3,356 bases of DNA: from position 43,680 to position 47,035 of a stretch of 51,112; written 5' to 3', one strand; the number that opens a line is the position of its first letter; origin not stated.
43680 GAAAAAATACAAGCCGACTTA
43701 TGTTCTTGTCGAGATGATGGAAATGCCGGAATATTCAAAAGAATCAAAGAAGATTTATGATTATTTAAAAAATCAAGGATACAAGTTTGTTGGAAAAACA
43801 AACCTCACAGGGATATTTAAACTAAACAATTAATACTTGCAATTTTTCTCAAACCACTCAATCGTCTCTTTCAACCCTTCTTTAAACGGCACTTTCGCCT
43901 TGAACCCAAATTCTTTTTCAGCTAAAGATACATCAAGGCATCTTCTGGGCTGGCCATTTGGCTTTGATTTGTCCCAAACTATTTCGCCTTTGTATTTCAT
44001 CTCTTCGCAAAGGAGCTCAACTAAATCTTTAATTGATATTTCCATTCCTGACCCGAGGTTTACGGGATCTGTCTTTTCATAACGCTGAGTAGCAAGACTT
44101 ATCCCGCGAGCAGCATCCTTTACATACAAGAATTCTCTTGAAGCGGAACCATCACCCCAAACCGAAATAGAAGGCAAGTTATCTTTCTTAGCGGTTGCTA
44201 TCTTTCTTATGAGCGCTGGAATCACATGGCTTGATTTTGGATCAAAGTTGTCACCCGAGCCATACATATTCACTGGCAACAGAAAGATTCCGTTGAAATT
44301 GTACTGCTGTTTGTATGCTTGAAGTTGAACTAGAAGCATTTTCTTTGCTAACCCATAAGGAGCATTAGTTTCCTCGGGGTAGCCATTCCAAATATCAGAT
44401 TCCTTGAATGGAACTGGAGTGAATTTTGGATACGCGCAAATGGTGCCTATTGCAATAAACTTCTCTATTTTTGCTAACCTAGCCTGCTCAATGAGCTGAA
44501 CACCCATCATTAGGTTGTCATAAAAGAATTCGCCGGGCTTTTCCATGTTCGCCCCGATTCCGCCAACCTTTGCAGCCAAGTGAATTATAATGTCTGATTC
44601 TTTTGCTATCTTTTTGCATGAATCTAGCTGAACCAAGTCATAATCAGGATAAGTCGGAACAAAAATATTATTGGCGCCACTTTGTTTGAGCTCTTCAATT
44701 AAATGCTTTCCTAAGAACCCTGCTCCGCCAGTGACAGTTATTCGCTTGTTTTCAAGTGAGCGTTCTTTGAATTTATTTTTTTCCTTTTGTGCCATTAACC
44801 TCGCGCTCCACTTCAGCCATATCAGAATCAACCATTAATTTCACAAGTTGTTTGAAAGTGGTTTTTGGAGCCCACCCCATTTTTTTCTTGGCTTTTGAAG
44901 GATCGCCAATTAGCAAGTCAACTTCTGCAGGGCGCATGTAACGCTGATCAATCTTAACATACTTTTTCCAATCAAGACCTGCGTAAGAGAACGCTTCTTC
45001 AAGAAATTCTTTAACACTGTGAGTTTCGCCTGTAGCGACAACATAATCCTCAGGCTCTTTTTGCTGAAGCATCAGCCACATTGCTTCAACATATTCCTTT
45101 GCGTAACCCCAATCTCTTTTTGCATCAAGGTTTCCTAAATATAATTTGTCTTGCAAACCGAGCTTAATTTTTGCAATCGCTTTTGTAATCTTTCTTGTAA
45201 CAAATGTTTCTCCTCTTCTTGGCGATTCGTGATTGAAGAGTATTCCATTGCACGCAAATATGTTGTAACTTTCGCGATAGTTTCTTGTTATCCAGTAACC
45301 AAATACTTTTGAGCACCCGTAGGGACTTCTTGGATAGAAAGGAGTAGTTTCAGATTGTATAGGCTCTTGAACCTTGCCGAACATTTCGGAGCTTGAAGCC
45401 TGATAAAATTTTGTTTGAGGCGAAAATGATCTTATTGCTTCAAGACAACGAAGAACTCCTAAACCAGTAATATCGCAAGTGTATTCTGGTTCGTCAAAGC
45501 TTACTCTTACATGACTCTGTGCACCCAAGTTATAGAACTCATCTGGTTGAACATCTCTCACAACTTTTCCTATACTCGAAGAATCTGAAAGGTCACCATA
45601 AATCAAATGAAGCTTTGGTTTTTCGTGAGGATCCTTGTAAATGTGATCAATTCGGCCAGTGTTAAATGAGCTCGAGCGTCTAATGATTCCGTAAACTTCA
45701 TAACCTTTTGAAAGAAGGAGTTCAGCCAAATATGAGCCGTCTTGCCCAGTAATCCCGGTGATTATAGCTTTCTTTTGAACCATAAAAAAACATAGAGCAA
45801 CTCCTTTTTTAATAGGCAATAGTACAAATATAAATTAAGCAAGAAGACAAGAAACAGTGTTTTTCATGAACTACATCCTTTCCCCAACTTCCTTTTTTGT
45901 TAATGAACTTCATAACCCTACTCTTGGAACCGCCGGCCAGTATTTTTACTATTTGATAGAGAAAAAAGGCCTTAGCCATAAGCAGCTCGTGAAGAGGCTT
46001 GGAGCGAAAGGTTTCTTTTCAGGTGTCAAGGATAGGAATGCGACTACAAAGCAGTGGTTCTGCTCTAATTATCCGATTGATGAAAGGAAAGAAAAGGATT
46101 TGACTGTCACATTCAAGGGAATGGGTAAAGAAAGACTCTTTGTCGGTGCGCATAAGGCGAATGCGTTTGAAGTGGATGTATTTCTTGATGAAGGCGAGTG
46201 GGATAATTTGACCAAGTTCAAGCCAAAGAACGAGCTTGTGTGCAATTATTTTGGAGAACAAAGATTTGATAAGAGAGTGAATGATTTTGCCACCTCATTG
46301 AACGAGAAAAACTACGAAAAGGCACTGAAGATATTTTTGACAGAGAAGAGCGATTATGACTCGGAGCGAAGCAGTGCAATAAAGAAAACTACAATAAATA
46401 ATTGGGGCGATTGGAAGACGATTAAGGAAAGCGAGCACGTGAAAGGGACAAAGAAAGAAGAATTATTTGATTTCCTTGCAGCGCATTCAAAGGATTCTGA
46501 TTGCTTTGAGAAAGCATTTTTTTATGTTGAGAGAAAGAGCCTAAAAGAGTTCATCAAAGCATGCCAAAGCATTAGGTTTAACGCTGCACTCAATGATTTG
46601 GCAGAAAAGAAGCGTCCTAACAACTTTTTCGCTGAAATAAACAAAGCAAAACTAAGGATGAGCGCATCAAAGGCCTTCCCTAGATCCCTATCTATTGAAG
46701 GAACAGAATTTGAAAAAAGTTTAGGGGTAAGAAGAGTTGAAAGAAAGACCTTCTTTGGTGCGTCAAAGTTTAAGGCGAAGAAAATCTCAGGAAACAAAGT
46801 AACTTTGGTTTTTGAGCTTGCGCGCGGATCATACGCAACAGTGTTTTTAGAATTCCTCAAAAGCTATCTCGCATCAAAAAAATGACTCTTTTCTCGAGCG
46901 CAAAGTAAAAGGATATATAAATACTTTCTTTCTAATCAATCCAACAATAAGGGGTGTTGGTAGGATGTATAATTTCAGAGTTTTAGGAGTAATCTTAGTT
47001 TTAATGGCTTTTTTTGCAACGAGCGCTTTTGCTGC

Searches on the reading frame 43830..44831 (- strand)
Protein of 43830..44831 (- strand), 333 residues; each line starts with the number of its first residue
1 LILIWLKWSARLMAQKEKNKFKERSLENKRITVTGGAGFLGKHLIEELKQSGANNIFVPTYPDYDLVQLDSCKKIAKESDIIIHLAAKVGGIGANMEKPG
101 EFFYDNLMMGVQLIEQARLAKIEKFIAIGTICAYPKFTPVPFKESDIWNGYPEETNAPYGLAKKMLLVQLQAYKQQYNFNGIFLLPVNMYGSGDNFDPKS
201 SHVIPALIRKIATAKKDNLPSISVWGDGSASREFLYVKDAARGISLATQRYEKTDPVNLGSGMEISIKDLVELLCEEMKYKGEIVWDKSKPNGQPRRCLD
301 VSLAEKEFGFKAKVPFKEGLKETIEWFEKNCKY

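Call 23: search_protein_families(library=ncbifam, proteins=[window:43830-44831:-], max_evalue=0.00001)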
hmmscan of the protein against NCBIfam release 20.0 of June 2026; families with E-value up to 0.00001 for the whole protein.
window:43830-44831:- (333 aa): 13 families
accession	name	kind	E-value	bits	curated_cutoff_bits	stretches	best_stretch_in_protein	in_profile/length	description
NF047922.1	GDPFucSynFcl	equivalog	2.1e-80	270.5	500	1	28-330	2-304/308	GDP-L-fucose synthase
TIGR01181.1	dTDP_gluc_dehyt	equivalog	3.5e-30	105.2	365.1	1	67-331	60-315/321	dTDP-glucose 4,6-dehydratase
TIGR04180.1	EDH_00030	hypoth_equivalog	1.6e-24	86.5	475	1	65-290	57-268/297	NAD-dependent 4,6-dehydratase LegB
TIGR01179.1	galE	equivalog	4.5e-24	84.9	262.3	1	76-330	68-328/332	UDP-glucose 4-epimerase GalE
NF011728.1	PRK15181.1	equivalog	1.7e-15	56.9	760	1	65-327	77-337/348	Vi polysaccharide biosynthesis UDP-N-acetylglucosaminuronic acid C-4 epimerase TviC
TIGR02197.1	heptose_epim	equivalog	2.8e-14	53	274.6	1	75-287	63-269/316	ADP-glyceromanno-heptose 6-epimerase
NF007956.0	PRK10675.1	subfamily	6.5e-14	51.8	394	1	78-330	73-332/338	UDP-glucose 4-epimerase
NF007490.0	PRK10084.1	subfamily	1.7e-12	47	649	1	156-332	164-339/361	dTDP-glucose 4,6-dehydratase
NF042422.1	oxyalk_red_OleD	equivalog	9.2e-12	45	580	1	30-242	2-209/329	2-alkyl-3-oxoalkanoate reductase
NF007582.0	PRK10217.1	equivalog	2.1e-11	43.6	698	1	152-330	153-334/355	dTDP-glucose 4,6-dehydratase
TIGR02622.1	CDP_4_6_dhtase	equivalog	3.6e-08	32.9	278.45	0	78-329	77-332/352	CDP-glucose 4,6-dehydratase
NF042423.1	oxyalk_red_Shew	equivalog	8.7e-07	28.3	580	1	27-257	7-230/331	2-alkyl-3-oxoalkanoate reductase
TIGR03466.1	HpnA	hypoth_equivalog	2.9e-06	26.4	367.65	0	31-54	3-26/327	hopanoid-associated sugar epimerase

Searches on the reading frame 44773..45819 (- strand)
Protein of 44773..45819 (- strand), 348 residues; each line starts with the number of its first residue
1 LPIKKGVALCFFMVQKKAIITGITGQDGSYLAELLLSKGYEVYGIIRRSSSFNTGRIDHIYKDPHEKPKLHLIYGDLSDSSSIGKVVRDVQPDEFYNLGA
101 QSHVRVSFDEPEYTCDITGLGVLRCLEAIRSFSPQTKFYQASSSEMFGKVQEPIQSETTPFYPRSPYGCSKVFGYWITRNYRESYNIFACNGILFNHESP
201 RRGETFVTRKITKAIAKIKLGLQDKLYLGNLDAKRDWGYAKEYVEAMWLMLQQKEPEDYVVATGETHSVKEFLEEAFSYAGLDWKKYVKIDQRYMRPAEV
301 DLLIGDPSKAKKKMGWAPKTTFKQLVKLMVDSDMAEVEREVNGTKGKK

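Call 24: search_protein_families(library=ncbifam, proteins=[window:44773-45819:-], max_evalue=1e-8)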
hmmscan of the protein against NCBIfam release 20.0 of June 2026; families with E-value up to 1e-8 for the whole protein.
window:44773-45819:- (348 aa): 7 families
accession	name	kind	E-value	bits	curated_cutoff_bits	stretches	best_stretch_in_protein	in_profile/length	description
TIGR01472.1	gmd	equivalog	6.8e-160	531.8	415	1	16-336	1-341/342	GDP-mannose 4,6-dehydratase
TIGR01181.1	dTDP_gluc_dehyt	equivalog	1.2e-30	106.7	365.1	1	20-331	4-309/321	dTDP-glucose 4,6-dehydratase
TIGR04180.1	EDH_00030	hypoth_equivalog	1.7e-28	99.6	475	1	19-320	2-296/297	NAD-dependent 4,6-dehydratase LegB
TIGR02622.1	CDP_4_6_dhtase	equivalog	7.3e-22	78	278.45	1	14-185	3-172/352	CDP-glucose 4,6-dehydratase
TIGR01179.1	galE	equivalog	5.2e-20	71.5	262.3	1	19-327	3-319/332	UDP-glucose 4-epimerase GalE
NF007582.0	PRK10217.1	equivalog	8.1e-14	51.5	698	1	75-331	58-329/355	dTDP-glucose 4,6-dehydratase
NF007490.0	PRK10084.1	subfamily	1.7e-10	40.4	649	1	69-332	51-333/361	dTDP-glucose 4,6-dehydratase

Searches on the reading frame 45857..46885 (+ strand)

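Call 24: search_protein_families(library=ncbifam, proteins=[window:45857-46885:+], max_evalue=1e-8)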
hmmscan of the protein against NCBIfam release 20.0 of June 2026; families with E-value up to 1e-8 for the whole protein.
window:45857-46885:+ (342 aa): 6 families
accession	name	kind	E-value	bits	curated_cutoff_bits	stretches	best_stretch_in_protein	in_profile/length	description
NF002160.0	PRK00984.2-5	equivalog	1.5e-28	100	428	1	9-256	8-266/395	tRNA pseudouridine(13) synthase TruD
NF002156.0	PRK00984.2-1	equivalog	1.3e-22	80.4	583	1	10-253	7-262/389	tRNA pseudouridine(13) synthase TruD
TIGR00094.1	tRNA_TruD_broad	equivalog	5.9e-14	52.3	172.2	1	12-247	29-280/413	tRNA pseudouridine(13) synthase TruD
NF002153.0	PRK00984.1-2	equivalog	1.2e-13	50.3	413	1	10-145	25-175/353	tRNA pseudouridine(13) synthase TruD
NF002158.0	PRK00984.2-3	equivalog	4.3e-10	39.3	654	0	55-251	89-304/449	tRNA pseudouridine(13) synthase TruD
NF002155.0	PRK00984.1-4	equivalog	5.6e-09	35.4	445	0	54-146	75-174/349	tRNA pseudouridine(13) synthase TruD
